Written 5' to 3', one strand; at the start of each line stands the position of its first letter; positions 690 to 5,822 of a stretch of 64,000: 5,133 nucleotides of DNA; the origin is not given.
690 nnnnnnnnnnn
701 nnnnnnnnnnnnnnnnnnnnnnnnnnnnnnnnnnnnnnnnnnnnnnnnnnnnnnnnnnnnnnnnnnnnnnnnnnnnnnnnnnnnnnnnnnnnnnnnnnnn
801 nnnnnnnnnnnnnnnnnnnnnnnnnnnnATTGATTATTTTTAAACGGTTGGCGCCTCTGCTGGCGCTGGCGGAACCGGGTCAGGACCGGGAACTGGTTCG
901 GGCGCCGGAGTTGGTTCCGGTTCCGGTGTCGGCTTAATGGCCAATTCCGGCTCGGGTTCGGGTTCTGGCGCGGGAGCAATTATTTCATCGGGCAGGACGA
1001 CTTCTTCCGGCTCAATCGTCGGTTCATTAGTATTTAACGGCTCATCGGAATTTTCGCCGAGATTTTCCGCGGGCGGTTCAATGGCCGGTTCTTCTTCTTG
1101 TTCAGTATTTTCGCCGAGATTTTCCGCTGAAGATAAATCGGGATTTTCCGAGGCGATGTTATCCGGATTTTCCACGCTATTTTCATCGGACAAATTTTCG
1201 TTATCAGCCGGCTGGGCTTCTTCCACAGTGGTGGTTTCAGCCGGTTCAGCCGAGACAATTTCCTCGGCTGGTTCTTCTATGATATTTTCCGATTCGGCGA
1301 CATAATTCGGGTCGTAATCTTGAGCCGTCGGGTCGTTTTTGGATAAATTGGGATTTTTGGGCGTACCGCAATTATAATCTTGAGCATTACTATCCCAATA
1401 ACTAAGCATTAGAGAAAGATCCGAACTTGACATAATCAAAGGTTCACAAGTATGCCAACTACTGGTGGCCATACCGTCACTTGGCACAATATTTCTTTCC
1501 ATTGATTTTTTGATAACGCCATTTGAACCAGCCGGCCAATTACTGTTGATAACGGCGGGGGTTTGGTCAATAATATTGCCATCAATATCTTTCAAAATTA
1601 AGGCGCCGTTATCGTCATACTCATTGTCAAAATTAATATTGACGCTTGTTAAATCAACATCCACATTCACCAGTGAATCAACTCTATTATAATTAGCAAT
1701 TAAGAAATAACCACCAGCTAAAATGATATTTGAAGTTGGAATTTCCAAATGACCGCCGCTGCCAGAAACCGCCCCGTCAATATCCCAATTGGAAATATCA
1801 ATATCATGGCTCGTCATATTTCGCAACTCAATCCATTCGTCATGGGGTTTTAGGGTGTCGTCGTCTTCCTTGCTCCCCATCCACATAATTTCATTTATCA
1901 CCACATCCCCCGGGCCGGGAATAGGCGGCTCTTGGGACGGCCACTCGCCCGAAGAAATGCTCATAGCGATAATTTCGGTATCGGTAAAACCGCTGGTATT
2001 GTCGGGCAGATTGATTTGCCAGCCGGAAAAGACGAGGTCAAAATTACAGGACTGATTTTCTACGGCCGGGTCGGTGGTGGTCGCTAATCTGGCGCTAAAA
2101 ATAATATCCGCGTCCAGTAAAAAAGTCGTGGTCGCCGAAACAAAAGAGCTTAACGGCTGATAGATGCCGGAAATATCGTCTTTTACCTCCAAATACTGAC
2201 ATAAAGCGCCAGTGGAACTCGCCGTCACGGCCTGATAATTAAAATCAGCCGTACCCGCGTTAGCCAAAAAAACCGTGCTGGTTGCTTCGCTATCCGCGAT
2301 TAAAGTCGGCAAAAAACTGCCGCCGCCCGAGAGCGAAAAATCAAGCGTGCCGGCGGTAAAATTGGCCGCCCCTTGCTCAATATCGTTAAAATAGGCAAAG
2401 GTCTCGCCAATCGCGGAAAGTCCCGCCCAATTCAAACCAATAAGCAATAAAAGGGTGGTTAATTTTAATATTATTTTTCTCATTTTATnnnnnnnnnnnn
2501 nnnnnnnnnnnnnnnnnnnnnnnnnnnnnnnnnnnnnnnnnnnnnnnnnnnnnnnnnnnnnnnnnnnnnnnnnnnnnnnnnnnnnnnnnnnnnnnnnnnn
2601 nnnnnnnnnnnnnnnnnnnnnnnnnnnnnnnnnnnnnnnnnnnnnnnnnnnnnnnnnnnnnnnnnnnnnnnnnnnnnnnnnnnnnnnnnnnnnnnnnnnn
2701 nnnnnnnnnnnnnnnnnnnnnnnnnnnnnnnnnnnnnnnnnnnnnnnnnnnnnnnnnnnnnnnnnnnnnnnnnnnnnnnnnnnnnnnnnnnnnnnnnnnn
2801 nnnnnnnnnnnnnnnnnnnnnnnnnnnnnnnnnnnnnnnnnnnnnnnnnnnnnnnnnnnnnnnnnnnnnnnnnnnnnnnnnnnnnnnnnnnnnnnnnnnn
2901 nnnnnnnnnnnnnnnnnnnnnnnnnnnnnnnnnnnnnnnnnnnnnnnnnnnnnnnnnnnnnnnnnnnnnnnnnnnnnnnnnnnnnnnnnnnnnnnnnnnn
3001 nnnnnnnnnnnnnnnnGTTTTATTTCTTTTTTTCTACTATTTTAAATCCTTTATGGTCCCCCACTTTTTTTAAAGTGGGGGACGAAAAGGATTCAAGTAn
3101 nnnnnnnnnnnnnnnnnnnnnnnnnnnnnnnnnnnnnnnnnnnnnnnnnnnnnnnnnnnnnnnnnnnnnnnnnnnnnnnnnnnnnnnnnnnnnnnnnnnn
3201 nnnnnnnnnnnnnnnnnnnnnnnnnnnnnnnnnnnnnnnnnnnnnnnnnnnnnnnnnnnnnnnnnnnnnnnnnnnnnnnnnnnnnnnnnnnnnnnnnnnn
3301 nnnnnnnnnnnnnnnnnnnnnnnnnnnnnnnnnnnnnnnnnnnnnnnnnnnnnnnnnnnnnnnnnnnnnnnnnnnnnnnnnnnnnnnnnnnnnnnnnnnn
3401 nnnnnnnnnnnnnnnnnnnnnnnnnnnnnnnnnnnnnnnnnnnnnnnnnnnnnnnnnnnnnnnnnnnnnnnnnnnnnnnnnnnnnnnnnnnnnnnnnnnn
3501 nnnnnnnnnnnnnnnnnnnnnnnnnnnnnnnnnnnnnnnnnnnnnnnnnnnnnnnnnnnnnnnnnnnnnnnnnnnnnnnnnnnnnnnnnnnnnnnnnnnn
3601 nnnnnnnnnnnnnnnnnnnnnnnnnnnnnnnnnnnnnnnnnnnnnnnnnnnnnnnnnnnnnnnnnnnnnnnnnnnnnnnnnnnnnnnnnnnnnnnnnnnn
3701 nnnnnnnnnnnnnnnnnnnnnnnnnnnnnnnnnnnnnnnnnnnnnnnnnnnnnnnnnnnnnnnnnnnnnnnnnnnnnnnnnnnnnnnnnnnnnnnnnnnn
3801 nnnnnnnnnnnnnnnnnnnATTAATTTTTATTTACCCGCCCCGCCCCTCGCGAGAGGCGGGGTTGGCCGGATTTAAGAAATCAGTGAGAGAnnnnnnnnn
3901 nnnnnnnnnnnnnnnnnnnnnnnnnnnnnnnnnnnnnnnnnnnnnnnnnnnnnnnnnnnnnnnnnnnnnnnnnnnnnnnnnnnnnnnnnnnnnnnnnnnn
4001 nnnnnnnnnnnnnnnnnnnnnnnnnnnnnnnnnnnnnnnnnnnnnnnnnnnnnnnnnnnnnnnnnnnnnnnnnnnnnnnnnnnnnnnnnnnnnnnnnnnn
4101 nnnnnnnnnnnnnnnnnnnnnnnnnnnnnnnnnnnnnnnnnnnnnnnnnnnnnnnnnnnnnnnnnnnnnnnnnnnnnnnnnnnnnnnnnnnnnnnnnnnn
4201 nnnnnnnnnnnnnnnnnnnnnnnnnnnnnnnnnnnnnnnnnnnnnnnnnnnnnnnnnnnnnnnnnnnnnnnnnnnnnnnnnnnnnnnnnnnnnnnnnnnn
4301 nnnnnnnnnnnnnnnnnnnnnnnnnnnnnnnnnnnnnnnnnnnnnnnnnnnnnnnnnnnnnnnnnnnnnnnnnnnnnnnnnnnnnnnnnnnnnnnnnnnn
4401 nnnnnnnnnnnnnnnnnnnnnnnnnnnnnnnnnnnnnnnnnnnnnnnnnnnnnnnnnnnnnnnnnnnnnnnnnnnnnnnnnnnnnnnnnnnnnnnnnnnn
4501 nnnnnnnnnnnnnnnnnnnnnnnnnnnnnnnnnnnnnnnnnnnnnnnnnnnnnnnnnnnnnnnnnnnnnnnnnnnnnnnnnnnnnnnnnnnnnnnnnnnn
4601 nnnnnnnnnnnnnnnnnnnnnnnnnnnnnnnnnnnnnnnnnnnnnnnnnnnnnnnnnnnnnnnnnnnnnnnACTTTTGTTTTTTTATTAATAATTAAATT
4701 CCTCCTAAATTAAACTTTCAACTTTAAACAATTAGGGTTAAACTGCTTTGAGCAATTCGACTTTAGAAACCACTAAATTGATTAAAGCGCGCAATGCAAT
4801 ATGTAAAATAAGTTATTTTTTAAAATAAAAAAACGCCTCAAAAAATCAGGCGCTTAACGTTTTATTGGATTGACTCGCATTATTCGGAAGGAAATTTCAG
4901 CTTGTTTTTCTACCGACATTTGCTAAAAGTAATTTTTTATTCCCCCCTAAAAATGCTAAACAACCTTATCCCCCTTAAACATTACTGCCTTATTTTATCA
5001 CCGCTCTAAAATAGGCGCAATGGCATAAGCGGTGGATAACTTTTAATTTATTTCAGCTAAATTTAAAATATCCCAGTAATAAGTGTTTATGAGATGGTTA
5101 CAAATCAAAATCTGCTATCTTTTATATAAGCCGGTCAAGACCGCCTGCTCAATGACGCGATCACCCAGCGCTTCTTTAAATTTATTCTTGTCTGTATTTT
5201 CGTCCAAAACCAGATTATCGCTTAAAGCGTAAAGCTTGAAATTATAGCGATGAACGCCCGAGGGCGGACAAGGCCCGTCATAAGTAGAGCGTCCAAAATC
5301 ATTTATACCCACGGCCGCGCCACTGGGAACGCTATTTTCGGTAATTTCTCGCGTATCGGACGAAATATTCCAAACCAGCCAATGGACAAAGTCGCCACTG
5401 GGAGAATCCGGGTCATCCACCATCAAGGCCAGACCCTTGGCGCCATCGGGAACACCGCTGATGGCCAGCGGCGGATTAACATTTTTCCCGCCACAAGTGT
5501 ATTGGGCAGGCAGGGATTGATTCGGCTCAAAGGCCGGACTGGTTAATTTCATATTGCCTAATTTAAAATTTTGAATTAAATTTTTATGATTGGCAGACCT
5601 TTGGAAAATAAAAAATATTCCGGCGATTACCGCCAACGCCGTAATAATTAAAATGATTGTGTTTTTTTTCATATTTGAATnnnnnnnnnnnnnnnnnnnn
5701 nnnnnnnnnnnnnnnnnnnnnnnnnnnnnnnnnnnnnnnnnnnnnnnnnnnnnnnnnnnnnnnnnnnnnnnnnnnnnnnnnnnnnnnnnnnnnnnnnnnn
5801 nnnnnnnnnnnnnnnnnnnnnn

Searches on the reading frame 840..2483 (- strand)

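Call 54: search_protein_families(library=pfam, max_evalue=0.00001, proteins=[window:840-2483:-])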
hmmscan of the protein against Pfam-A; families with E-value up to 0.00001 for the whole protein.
window:840-2483:- (547 aa): 1 family
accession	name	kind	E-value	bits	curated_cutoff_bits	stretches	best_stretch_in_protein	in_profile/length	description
PF00932.25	LTD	-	1.7e-13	51.3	34.3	1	190-307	4-104/109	Lamin Tail Domain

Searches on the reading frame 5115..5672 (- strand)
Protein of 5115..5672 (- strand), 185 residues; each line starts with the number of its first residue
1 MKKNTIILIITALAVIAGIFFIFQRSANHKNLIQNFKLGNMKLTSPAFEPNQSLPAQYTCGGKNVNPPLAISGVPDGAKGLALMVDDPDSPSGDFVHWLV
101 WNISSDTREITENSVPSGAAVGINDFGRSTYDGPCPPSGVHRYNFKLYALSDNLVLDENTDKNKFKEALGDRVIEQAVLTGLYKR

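Call 31: search_protein_families(library=pfam, proteins=[window:5115-5672:-])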
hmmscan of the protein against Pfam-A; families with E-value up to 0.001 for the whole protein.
window:5115-5672:- (185 aa): 1 family
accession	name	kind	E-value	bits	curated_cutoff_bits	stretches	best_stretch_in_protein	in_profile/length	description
PF01161.25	PBP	-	6.8e-37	127.3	24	1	54-183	2-135/135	Phosphatidylethanolamine-binding protein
